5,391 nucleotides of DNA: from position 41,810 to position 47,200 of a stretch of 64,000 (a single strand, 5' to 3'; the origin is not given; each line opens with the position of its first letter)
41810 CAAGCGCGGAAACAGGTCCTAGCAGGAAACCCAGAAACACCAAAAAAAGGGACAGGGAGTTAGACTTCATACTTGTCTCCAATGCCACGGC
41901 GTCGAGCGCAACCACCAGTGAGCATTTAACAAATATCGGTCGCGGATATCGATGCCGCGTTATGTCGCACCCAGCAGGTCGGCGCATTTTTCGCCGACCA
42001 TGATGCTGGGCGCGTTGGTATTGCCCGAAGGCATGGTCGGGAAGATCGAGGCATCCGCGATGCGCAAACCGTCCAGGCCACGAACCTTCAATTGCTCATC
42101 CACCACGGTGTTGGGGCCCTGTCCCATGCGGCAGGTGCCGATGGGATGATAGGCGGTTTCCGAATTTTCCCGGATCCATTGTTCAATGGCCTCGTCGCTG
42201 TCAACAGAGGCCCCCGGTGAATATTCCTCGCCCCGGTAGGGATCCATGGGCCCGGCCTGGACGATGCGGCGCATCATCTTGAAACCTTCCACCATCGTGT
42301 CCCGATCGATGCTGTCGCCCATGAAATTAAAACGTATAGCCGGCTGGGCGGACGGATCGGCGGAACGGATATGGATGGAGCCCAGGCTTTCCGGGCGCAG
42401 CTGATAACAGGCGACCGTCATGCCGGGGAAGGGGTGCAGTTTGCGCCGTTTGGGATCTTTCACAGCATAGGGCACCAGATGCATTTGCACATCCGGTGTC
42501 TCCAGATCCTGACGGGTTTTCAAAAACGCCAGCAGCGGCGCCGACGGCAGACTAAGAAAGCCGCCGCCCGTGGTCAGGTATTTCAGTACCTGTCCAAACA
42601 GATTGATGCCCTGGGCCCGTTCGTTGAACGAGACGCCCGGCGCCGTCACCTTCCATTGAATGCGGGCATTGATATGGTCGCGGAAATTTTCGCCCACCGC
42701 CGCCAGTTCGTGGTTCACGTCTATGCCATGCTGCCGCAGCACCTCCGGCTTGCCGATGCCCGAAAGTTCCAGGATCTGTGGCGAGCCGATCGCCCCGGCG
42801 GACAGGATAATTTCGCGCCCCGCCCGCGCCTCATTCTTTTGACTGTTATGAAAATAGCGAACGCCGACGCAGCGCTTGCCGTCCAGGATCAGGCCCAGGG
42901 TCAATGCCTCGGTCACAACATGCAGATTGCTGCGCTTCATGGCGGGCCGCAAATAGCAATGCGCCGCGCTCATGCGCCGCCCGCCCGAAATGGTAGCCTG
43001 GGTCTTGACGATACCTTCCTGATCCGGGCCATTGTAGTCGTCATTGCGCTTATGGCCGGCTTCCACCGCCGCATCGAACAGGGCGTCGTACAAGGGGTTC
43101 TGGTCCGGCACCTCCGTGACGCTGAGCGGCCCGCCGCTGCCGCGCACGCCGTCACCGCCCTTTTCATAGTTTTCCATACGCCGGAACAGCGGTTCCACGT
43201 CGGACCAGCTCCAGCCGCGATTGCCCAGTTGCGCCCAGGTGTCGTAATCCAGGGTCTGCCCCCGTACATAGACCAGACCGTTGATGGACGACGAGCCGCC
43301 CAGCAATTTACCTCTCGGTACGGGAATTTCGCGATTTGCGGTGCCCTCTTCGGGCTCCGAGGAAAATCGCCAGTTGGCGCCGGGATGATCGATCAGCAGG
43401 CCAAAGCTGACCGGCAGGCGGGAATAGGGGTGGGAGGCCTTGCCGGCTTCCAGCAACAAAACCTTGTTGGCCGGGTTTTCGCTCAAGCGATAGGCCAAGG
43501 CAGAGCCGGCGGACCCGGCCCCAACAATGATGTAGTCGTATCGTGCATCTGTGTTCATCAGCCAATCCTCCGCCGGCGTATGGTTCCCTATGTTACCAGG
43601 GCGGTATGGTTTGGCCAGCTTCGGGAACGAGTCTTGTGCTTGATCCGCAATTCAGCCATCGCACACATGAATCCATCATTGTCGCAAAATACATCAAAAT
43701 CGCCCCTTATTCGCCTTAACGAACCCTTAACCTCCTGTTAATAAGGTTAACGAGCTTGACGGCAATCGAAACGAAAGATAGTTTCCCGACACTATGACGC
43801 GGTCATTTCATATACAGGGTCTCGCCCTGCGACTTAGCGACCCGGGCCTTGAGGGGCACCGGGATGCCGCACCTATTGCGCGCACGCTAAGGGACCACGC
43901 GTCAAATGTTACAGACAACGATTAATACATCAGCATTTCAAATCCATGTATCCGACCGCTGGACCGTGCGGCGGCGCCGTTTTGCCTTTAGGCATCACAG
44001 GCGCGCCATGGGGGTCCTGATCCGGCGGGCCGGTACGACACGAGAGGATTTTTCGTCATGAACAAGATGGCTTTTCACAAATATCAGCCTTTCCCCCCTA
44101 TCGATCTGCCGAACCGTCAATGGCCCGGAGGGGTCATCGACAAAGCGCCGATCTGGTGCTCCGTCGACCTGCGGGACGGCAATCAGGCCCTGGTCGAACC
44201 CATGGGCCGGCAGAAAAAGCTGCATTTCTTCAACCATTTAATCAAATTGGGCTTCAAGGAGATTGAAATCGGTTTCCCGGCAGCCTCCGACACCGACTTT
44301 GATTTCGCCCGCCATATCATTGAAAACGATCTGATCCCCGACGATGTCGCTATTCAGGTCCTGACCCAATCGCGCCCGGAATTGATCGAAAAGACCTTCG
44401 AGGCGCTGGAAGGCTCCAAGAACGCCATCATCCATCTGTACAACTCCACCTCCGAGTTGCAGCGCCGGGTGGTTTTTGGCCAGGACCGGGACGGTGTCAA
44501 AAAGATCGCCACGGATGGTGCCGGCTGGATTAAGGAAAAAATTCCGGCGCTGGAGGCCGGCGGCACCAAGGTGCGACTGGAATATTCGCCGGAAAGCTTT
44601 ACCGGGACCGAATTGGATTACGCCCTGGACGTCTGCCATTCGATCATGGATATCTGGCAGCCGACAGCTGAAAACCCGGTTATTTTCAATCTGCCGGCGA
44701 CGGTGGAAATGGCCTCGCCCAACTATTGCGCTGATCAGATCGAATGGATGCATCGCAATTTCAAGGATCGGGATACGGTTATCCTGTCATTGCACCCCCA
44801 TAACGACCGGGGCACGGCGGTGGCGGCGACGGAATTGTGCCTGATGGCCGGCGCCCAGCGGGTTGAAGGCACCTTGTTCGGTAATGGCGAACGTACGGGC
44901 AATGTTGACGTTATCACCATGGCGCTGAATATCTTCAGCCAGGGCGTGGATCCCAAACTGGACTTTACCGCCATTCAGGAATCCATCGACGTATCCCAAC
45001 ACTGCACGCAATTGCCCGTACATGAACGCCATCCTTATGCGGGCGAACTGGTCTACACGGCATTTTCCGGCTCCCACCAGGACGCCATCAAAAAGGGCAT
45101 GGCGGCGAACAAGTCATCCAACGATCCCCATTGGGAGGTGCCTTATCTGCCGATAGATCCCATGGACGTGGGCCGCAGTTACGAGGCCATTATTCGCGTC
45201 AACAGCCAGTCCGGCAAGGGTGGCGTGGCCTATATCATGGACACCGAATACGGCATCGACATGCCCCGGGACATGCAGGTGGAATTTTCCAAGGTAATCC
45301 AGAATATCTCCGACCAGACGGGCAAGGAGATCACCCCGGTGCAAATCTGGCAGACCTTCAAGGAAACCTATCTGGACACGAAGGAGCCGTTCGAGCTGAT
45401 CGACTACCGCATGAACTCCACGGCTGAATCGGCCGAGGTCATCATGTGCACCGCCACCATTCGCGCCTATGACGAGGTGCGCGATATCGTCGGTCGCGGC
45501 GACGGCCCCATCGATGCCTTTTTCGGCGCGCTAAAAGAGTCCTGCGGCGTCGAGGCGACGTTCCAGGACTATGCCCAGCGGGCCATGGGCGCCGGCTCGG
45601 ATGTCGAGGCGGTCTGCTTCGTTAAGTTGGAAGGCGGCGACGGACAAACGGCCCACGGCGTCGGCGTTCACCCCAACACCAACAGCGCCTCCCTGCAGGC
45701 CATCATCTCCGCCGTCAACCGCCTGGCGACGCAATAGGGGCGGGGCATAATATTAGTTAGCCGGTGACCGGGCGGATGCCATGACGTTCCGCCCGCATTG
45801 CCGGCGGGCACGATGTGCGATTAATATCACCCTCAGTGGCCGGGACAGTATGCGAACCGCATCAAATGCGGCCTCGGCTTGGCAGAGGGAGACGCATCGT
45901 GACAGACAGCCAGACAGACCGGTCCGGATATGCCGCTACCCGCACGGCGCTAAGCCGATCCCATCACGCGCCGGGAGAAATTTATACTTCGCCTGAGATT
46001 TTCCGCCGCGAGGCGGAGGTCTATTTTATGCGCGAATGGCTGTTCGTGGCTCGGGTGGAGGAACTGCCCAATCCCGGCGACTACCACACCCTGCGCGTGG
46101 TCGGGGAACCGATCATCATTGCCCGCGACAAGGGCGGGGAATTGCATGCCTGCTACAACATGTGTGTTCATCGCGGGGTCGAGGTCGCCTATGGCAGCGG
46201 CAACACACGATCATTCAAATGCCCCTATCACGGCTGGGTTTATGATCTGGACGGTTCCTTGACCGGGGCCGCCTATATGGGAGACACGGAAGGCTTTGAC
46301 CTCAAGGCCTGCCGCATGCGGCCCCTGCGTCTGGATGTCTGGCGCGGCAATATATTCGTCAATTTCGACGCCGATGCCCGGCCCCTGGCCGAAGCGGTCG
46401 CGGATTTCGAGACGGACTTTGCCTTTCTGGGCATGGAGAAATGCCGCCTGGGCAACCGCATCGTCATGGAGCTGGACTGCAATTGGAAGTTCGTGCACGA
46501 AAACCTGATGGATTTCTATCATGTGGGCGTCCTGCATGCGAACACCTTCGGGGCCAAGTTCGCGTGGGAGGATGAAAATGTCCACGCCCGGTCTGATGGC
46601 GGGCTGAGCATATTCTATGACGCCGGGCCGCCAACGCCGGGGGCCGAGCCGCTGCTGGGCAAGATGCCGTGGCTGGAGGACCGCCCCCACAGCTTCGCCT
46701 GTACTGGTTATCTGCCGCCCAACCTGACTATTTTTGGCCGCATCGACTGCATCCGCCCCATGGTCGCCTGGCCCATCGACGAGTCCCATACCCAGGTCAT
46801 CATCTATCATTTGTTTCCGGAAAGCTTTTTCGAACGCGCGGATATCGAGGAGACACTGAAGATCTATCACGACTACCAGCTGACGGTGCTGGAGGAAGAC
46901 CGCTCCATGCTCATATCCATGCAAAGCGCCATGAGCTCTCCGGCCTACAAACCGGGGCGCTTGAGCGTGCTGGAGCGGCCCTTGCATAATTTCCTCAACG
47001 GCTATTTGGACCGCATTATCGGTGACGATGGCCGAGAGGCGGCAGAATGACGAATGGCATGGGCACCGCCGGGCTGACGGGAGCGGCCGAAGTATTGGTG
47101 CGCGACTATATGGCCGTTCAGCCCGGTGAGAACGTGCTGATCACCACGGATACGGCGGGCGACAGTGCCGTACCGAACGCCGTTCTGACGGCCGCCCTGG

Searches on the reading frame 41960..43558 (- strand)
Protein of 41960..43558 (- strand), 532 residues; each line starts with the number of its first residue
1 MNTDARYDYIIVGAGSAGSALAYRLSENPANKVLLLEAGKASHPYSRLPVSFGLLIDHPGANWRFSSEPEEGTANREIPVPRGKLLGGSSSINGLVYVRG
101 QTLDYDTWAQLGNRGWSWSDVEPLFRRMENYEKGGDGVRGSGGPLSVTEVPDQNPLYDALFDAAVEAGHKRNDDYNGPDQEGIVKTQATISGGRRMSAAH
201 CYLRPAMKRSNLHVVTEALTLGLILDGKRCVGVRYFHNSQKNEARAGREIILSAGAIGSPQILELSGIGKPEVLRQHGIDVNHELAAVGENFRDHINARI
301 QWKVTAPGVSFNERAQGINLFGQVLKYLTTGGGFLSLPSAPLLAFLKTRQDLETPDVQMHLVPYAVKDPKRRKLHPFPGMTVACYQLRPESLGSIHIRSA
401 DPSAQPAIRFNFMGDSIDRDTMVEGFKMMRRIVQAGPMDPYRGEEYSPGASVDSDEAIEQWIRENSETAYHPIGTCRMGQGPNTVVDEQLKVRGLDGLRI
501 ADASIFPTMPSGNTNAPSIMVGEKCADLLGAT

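Call 54: search_protein_families(library=pfam, proteins=[window:41960-43558:-], max_evalue=0.00001)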
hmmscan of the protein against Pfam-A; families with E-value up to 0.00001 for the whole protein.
window:41960-43558:- (532 aa): 3 families
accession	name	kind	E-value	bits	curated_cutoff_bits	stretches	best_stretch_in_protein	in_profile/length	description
PF00732.25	GMC_oxred_N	-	2.3e-48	165.3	23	1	7-296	1-217/218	GMC oxidoreductase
PF05199.19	GMC_oxred_C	-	1.3e-38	133.2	24.6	1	389-522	1-139/139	GMC oxidoreductase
PF00890.30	FAD_binding_2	-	1.6e-06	28.1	20.4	0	8-41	1-33/414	FAD binding domain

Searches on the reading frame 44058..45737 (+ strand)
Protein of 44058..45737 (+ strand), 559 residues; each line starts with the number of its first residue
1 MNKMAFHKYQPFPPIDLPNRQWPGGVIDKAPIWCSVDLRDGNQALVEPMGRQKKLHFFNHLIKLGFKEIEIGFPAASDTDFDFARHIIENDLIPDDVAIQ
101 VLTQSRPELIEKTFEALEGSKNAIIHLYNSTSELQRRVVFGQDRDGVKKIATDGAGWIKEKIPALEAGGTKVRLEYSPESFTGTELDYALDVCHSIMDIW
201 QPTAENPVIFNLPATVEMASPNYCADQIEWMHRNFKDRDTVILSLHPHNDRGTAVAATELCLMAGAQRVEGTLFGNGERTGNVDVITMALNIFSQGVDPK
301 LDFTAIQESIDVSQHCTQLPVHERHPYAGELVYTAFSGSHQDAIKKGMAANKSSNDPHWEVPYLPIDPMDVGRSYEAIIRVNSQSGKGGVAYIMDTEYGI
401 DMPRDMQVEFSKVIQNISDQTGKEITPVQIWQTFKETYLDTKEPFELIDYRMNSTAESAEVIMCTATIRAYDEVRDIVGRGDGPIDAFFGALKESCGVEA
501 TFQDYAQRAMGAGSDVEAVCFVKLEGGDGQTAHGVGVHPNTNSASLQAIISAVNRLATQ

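Call 54: search_protein_families(library=pfam, proteins=[window:44058-45737:+], max_evalue=0.00001)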
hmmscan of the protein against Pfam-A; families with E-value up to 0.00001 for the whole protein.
window:44058-45737:+ (559 aa): 3 families
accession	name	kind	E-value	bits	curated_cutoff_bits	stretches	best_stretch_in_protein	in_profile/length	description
PF00682.25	HMGL-like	-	4.6e-68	229.9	29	1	31-308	2-255/260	HMGL-like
PF22615.1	IPMS_D2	-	2.5e-37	127.4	27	1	330-394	1-65/66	Alpha-isopropylmalate synthase, post-catalytic domain-like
PF08502.15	LeuA_dimer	-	4.8e-27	94.9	24.9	1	424-556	1-130/131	LeuA allosteric (dimerisation) domain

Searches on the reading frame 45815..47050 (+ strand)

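Call 54: search_protein_families(library=pfam, proteins=[window:45815-47050:+], max_evalue=0.00001)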
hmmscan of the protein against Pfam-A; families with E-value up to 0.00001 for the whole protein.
window:45815-47050:+ (411 aa): 3 families
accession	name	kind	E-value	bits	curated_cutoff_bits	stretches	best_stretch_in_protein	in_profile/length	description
PF00848.25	Ring_hydroxyl_A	-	6.9e-26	91.9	24.9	1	208-401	2-206/208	Ring hydroxylating alpha subunit (catalytic domain)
PF00355.32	Rieske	-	8.4e-21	74.1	20.3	1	74-155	1-81/88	Rieske [2Fe-2S] domain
PF19112.6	VanA_C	-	1.2e-07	32.5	23.5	1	221-372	2-161/193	Vanillate O-demethylase oxygenase C-terminal domain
